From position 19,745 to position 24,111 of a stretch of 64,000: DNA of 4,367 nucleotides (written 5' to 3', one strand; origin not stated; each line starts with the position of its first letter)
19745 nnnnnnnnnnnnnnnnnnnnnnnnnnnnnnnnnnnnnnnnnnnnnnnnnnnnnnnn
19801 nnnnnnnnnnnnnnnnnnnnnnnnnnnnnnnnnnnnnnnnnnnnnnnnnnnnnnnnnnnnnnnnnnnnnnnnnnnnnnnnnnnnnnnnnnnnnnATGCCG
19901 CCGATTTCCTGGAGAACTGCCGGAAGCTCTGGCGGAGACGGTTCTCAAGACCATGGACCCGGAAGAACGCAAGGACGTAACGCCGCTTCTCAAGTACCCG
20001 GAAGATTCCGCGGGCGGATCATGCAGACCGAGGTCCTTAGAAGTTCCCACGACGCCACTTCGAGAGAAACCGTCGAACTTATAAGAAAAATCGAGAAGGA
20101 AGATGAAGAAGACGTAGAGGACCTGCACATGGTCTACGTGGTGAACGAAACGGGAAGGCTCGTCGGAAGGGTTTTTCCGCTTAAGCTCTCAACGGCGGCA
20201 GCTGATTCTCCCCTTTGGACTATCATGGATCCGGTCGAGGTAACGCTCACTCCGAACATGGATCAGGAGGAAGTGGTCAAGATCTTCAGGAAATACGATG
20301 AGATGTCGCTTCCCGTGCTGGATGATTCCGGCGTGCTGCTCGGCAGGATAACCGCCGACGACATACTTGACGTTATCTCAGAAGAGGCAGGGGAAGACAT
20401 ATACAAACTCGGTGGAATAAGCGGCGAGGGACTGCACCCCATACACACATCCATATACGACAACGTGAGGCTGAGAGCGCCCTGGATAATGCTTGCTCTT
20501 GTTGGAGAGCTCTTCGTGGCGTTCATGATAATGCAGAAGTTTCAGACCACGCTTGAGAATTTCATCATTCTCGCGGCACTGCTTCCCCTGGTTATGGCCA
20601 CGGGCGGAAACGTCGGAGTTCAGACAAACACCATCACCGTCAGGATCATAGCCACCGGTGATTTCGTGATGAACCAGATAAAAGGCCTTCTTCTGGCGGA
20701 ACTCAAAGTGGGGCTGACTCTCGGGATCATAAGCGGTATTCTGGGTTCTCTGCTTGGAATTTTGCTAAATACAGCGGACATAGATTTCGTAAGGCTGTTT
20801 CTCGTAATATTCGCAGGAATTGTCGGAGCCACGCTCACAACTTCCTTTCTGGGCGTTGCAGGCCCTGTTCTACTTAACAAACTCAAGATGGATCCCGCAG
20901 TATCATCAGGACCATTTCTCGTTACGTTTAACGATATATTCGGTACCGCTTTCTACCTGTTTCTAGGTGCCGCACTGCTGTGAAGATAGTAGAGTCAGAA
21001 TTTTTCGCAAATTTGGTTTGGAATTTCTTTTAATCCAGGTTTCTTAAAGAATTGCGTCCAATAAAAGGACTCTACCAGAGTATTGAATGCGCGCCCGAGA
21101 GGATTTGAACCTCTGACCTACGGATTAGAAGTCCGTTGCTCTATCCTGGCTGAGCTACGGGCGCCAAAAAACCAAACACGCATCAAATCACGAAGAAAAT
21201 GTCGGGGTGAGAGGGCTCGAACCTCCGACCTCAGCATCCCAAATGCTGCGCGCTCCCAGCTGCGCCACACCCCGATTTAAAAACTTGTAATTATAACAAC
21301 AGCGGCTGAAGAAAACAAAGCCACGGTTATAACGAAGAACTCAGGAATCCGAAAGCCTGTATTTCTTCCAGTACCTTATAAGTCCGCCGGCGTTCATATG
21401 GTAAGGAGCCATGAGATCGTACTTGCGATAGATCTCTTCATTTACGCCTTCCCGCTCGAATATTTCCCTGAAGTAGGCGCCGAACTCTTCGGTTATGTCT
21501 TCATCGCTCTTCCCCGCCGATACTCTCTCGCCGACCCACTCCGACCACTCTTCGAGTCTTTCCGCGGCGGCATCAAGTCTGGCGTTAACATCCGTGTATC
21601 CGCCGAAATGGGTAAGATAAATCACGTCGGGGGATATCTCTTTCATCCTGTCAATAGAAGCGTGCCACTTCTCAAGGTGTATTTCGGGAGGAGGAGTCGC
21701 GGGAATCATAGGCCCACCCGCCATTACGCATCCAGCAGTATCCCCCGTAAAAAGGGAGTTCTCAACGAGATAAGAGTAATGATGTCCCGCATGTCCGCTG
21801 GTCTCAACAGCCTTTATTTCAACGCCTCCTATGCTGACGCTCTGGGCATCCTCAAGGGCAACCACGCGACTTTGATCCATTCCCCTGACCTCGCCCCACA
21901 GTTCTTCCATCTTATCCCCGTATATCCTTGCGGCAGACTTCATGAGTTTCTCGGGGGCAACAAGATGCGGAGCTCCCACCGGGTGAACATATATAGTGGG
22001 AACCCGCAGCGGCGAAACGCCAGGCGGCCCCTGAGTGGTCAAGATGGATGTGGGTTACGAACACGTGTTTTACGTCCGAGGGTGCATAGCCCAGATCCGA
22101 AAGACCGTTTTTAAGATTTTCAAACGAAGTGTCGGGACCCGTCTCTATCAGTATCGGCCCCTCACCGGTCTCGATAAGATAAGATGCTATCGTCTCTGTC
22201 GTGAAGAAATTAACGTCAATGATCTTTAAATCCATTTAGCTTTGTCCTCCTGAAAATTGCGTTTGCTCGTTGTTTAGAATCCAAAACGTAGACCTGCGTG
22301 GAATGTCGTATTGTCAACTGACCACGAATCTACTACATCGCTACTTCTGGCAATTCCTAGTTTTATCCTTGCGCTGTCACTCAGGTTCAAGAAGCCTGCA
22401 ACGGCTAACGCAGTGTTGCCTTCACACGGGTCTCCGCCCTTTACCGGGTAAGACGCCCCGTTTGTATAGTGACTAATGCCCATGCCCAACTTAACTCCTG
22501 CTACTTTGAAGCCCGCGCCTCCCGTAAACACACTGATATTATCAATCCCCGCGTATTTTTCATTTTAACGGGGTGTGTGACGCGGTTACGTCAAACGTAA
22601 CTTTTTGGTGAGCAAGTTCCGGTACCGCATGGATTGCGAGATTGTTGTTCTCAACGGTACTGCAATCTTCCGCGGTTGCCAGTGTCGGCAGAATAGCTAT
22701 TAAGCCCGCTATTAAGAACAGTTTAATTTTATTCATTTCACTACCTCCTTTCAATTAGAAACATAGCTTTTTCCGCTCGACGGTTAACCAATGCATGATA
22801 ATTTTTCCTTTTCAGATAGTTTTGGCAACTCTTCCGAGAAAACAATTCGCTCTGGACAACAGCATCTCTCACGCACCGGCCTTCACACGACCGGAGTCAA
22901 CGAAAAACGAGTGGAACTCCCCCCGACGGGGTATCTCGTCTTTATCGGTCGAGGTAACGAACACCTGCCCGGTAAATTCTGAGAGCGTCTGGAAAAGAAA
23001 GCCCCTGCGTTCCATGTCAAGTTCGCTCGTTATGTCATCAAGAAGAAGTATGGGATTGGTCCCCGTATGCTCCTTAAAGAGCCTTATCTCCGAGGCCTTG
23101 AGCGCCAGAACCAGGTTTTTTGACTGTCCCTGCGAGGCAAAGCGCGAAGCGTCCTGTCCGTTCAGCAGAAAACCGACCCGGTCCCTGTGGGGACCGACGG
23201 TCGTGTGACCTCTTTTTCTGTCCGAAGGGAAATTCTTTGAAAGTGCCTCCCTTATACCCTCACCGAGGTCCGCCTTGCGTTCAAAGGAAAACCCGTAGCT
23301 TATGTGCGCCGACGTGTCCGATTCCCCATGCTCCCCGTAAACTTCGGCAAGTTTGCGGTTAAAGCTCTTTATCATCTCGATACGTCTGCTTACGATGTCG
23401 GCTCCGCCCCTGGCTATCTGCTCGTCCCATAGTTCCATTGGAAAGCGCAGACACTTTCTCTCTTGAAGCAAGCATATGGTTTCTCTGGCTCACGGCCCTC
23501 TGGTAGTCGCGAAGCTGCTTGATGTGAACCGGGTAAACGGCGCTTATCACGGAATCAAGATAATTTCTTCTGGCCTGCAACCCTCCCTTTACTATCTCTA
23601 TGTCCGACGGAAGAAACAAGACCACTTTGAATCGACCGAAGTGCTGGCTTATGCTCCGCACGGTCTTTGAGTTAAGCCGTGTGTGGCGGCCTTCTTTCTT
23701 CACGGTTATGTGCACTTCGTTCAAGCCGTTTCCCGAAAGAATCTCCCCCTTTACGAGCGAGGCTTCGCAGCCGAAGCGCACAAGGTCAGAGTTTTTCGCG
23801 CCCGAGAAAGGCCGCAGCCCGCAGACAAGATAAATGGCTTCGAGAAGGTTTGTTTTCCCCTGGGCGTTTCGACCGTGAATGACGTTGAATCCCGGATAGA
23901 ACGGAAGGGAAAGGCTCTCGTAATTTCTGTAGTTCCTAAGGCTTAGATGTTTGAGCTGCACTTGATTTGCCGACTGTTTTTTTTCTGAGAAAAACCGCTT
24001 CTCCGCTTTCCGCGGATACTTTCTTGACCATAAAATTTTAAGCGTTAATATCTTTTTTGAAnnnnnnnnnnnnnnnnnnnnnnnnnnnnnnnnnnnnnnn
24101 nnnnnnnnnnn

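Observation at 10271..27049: Systematic homopolymer-associated frameshifts in at least six conserved genes (recO, mgtE x3, MBL hydrolase, OMP, recF, pilD)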

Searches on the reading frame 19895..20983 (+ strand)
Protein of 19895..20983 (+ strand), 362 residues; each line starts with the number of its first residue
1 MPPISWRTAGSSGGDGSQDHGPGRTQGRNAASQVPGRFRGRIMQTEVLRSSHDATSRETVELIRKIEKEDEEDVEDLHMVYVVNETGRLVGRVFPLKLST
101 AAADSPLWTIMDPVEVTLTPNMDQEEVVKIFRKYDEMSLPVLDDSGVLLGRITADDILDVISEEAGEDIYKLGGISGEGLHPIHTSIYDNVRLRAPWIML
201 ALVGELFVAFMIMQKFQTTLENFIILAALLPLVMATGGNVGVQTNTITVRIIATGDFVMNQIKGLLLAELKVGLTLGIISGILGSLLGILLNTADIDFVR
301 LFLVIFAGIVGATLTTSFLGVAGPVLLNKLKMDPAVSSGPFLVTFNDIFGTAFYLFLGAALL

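Call 6: search_protein_families(library=pfam, proteins=[window:19895-20983:+], max_evalue=0.01)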
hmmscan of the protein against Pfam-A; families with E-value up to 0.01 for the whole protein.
window:19895-20983:+ (362 aa): 2 families
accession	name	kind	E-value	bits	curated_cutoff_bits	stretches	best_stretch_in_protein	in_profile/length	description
PF01769.21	MgtE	-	1.7e-23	83.6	27.6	1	230-356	1-124/125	Divalent cation transporter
PF00571.33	CBS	-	1.6e-11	44.8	24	1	110-162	4-56/57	CBS domain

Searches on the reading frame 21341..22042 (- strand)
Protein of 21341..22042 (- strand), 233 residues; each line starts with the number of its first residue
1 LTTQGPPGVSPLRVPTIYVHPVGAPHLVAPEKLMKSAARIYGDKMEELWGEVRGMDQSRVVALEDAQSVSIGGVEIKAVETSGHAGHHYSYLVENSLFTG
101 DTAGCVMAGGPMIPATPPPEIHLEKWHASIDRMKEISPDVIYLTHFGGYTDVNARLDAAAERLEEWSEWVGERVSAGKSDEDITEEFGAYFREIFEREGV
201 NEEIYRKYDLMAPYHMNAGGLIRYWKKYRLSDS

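Call 6: search_protein_families(library=pfam, proteins=[window:21341-22042:-], max_evalue=0.01)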
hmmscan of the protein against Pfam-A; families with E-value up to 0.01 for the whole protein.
window:21341-22042:- (233 aa): 1 family
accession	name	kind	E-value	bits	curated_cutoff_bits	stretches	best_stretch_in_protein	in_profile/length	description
PF00753.33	Lactamase_B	-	1.7e-05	25.3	22.7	1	43-145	96-196/196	Metallo-beta-lactamase superfamily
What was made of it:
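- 21341..22235 (-): MBL-fold hydrolase, split by an extra G at 21998-22000 (G2->G3). The intact form is 297 aa. Call 6 (Lactamase_B on both fragments).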

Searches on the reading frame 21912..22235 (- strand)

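Call 6: search_protein_families(library=pfam, proteins=[window:21912-22235:-], max_evalue=0.01)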
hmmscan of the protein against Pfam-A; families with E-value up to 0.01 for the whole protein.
window:21912-22235:- (107 aa): 3 families
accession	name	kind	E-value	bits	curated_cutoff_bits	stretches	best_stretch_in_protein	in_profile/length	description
PF00753.33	Lactamase_B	-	3.7e-16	60.1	22.7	1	16-79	6-68/196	Metallo-beta-lactamase superfamily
PF19583.5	ODP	-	0.00096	19.5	27.2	1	17-70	4-56/194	ODP family beta lactamase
PF12706.13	Lactamase_B_2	-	0.003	17.6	27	1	28-76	3-52/200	Beta-lactamase superfamily domain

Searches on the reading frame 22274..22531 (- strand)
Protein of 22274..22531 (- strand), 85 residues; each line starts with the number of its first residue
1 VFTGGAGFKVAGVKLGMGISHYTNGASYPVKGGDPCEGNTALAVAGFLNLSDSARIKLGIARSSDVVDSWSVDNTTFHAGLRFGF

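Call 7: search_protein_families(library=pfam, proteins=[window:22274-22531:-], max_evalue=0.001)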
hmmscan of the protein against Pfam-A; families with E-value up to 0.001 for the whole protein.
window:22274-22531:- (85 aa): 0 families

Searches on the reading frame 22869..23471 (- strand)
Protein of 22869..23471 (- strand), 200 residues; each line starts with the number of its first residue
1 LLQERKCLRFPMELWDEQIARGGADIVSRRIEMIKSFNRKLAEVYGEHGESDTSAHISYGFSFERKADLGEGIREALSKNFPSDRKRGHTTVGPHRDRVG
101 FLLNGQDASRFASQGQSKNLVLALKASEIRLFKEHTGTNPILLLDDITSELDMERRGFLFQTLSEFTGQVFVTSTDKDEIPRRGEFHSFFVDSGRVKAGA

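Call 6: search_protein_families(library=pfam, proteins=[window:22869-23471:-], max_evalue=0.01)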
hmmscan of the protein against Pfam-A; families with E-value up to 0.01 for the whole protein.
window:22869-23471:- (200 aa): 1 family
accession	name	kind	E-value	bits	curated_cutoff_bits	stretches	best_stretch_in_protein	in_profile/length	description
PF02463.25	SMC_N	-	3.5e-05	23.8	40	1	113-180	138-202/220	RecF/RecN/SMC N terminal domain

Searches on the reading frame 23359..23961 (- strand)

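Call 6: search_protein_families(library=pfam, proteins=[window:23359-23961:-], max_evalue=0.01)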
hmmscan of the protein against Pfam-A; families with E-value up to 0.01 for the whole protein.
window:23359-23961:- (200 aa): 5 families
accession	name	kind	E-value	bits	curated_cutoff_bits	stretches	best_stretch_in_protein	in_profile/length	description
PF13476.12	AAA_23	-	1.6e-11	45.7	27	1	6-106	2-98/201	AAA domain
PF02463.25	SMC_N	-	2.4e-10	40.7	40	1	3-74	2-79/220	RecF/RecN/SMC N terminal domain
PF13175.12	AAA_15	-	1.2e-09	38.7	32.1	1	1-48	1-48/374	AAA ATPase domain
PF13514.12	AAA_27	-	4.7e-05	23.5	22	1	1-44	1-47/206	AAA domain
PF13304.12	AAA_21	-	0.0003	21.4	27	1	25-56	1-30/304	AAA domain, putative AbiEii toxin, Type IV TA system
